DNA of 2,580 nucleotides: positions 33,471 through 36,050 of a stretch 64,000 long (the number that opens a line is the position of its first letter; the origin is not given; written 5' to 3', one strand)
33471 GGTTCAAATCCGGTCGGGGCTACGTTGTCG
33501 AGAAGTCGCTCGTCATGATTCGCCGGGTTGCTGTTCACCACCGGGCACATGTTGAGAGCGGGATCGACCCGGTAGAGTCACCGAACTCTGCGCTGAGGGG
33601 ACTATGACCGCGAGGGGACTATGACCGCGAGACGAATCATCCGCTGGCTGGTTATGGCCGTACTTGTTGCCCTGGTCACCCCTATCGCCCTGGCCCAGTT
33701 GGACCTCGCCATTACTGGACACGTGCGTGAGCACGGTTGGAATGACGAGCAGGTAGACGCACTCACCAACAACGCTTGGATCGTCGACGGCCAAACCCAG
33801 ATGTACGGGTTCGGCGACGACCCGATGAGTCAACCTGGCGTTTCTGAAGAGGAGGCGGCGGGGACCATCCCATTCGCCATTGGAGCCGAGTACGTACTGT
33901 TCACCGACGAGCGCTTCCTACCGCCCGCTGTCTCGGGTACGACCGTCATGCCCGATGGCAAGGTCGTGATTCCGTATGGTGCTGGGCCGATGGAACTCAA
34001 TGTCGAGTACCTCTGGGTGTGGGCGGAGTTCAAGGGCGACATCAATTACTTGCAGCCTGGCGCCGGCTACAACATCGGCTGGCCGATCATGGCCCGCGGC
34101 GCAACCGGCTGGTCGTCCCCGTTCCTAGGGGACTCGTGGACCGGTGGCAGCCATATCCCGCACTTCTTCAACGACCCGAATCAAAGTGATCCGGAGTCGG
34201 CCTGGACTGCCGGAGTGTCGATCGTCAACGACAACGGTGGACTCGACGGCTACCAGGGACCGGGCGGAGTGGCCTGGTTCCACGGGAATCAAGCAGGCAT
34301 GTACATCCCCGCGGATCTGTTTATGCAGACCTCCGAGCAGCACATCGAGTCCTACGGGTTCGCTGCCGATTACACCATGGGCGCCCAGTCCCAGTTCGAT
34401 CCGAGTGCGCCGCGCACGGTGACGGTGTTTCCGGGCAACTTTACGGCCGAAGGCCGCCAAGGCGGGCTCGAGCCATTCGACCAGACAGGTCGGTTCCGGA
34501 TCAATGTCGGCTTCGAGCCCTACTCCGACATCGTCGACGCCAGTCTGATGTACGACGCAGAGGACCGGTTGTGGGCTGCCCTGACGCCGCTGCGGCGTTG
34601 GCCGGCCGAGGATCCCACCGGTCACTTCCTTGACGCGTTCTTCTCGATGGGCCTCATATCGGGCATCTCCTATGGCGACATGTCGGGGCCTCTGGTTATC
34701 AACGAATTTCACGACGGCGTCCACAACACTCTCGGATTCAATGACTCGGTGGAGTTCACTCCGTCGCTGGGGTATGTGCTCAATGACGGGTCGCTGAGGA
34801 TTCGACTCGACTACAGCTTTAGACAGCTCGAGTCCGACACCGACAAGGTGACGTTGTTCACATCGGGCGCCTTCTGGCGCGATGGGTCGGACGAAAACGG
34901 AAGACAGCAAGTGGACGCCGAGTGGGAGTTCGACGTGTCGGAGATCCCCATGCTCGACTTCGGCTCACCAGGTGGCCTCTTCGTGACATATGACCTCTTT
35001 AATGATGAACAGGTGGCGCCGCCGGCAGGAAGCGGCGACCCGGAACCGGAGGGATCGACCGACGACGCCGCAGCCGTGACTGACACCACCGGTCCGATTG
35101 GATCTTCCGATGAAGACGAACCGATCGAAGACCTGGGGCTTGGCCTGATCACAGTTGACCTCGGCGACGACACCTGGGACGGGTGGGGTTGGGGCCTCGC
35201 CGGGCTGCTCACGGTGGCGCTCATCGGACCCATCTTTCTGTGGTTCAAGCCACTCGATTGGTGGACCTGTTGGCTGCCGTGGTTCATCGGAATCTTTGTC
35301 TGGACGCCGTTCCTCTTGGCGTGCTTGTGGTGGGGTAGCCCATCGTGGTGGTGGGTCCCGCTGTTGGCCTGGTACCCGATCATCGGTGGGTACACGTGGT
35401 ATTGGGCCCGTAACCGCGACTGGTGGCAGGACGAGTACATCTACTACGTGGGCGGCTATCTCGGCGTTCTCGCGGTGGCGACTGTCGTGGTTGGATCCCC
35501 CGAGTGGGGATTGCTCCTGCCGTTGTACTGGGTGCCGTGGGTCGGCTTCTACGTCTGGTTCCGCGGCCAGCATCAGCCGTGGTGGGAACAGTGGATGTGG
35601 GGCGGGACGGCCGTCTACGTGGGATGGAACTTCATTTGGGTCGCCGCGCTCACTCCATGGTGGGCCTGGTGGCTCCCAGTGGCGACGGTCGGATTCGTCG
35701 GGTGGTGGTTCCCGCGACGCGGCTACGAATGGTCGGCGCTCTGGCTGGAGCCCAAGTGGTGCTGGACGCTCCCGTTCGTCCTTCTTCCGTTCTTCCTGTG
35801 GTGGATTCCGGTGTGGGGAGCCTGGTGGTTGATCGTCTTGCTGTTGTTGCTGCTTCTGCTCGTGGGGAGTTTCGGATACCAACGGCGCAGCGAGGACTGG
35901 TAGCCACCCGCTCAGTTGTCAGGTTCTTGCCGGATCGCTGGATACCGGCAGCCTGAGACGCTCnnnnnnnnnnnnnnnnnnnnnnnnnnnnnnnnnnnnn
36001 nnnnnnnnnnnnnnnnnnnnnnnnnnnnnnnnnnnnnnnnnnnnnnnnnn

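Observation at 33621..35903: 760-aa exported protein whose C-terminal membrane region is about one-sixth tryptophan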

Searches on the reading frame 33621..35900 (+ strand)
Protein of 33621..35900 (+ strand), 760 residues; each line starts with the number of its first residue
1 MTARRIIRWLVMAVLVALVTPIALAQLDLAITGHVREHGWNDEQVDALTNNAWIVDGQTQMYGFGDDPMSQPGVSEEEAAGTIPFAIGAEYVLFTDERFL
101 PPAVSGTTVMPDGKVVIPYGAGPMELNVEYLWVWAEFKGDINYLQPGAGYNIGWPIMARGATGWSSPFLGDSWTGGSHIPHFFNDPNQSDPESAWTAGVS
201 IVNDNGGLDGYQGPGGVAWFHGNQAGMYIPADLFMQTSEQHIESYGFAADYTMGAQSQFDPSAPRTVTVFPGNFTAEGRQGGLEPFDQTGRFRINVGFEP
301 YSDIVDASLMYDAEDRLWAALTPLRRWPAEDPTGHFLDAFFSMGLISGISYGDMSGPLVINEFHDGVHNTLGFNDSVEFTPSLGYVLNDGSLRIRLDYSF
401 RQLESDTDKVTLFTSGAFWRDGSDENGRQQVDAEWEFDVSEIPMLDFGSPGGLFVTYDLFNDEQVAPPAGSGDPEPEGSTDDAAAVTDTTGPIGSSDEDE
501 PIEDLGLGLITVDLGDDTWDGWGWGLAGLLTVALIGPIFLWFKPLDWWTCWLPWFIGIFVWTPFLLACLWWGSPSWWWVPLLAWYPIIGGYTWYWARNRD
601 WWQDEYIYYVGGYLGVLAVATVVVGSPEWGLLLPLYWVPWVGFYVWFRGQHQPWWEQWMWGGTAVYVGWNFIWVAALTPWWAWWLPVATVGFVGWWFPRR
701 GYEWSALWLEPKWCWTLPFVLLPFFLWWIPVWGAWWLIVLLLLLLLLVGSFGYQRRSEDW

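Call 4: search_protein_families(library=pfam, proteins=[window:33621-35900:+], max_evalue=1)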
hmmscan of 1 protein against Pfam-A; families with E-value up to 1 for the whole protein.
window:33621-35900:+ (760 aa): 0 families

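Call 5: search_protein_families(library=ncbifam, proteins=[window:33621-35900:+], max_evalue=1)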
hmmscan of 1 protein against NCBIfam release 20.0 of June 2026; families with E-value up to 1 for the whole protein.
window:33621-35900:+ (760 aa): 0 families

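Call 6: search_solved_structures(query=window:33621-35900:+, max_evalue=1)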
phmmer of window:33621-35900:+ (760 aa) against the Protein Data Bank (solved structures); distinct sequences matched with E-value up to 1: 2.
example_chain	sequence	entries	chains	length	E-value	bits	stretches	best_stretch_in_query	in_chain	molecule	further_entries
9qev_A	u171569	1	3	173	0.17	13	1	104-178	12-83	Carbonic anhydrase, family 3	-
6olz_A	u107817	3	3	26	0.26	12.3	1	734-757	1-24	Proprotein convertase subtilisin/kexin type 9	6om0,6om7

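Call 7: find_homologous_proteins(query=window:33621-35900:+, max_evalue=0.001)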
Query window:33621-35900:+ (760 aa): 2 proteins with E <= 0.001 among 8000 candidates.
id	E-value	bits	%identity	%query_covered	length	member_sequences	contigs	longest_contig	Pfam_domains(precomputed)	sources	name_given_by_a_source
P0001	0.0e+0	1440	81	98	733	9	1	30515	-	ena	-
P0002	1.4e-279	948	50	97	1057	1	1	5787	-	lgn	-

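Call 12: find_encoding_contigs(protein=P0001, flank=10000, max_places=4)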
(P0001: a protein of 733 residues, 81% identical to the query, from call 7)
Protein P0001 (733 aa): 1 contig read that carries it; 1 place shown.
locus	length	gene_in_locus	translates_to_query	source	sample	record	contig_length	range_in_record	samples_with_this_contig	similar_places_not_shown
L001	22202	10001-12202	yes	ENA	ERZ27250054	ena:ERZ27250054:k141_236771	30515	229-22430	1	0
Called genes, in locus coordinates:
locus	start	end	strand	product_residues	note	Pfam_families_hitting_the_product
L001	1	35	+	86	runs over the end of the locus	?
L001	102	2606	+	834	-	PF17900:Peptidase_M1_N, PF01433:Peptidase_M1, PF11838:ERAP1_C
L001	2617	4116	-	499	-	PF03816:LytR_cpsA_psr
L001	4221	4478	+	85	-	-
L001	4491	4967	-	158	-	PF04608:PgpA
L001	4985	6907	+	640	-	PF07676:PD40 (faint), PF26549:Tricorn_N (faint), PF00326:Peptidase_S9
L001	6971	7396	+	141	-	-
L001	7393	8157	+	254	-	PF10370:Rv2993c-like_N, PF01557:FAA_hydrolase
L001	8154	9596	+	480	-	PF00749:tRNA-synt_1c, PF19269:Anticodon_2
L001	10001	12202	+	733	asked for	-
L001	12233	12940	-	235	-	PF00106:adh_short, PF08659:KR (weak), PF13561:adh_short_C2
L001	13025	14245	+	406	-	PF00005:ABC_tran, PF02463:SMC_N (weak), PF17912:OB_MalK (weak)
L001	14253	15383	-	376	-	PF01262:AlaDh_PNT_C, PF01266:DAO (weak), PF03435:Sacchrp_dh_NADP, PF16653:Sacchrp_dh_C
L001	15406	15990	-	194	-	PF01983:CofC, PF12804:NTP_transf_3, PF09837:DUF2064 (weak)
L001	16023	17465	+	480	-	PF00224:PK, PF02887:PK_C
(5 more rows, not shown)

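Call 13: find_encoding_contigs(protein=P0002, flank=10000, max_places=4)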
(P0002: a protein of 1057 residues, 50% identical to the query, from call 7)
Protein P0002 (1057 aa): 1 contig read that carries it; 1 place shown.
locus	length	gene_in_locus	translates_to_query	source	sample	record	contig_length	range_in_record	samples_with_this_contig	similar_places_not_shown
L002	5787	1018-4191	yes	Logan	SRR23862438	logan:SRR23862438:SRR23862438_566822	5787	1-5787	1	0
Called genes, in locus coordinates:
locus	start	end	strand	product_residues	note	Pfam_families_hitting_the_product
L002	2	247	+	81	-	?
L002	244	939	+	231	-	PF13489:Methyltransf_23, PF13847:Methyltransf_31 (faint), PF08241:Methyltransf_11, PF08242:Methyltransf_12 (weak), PF13649:Methyltransf_25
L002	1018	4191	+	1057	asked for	-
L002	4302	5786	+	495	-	?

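Call 57: list_cluster_members(proteins=[window:33621-35900:+, P0001, P0002, P0004, P0005, P0006, P0007, P0008, P0009, P0011])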
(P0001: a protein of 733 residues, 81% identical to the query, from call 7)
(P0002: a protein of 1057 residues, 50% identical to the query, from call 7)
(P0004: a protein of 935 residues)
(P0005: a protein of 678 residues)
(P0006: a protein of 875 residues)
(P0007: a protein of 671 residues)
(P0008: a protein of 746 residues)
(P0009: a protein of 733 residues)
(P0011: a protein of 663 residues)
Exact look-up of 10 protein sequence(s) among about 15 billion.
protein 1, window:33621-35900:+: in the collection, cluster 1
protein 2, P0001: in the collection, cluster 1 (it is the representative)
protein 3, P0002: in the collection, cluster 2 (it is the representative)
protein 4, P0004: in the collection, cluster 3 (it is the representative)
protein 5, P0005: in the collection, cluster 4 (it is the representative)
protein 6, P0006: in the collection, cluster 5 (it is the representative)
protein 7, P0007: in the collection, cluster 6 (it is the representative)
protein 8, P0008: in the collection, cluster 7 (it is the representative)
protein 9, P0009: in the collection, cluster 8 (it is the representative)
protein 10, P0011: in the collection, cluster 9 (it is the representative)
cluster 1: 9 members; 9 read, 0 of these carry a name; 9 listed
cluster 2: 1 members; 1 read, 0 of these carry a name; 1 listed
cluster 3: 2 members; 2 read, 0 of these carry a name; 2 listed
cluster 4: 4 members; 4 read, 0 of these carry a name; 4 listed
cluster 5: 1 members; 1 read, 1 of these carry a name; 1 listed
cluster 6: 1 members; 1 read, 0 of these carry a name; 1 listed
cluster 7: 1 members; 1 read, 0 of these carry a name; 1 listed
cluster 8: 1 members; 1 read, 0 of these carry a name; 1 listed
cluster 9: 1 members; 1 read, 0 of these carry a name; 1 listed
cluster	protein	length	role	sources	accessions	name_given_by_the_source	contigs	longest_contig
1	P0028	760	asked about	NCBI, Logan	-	-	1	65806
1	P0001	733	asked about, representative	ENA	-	-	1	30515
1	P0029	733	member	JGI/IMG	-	-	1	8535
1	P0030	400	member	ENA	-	-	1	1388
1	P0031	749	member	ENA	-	-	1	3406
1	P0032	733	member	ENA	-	-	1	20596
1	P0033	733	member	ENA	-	-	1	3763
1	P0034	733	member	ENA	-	-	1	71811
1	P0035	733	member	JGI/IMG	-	-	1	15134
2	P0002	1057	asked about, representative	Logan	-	-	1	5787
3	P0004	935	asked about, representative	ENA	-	-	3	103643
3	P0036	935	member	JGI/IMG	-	-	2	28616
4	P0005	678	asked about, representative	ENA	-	-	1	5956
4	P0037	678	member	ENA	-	-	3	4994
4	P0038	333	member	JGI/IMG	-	-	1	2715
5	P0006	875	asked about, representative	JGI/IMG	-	hypothetical protein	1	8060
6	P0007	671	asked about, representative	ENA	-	-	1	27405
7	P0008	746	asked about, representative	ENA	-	-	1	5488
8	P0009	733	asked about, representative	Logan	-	-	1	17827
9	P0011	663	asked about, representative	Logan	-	-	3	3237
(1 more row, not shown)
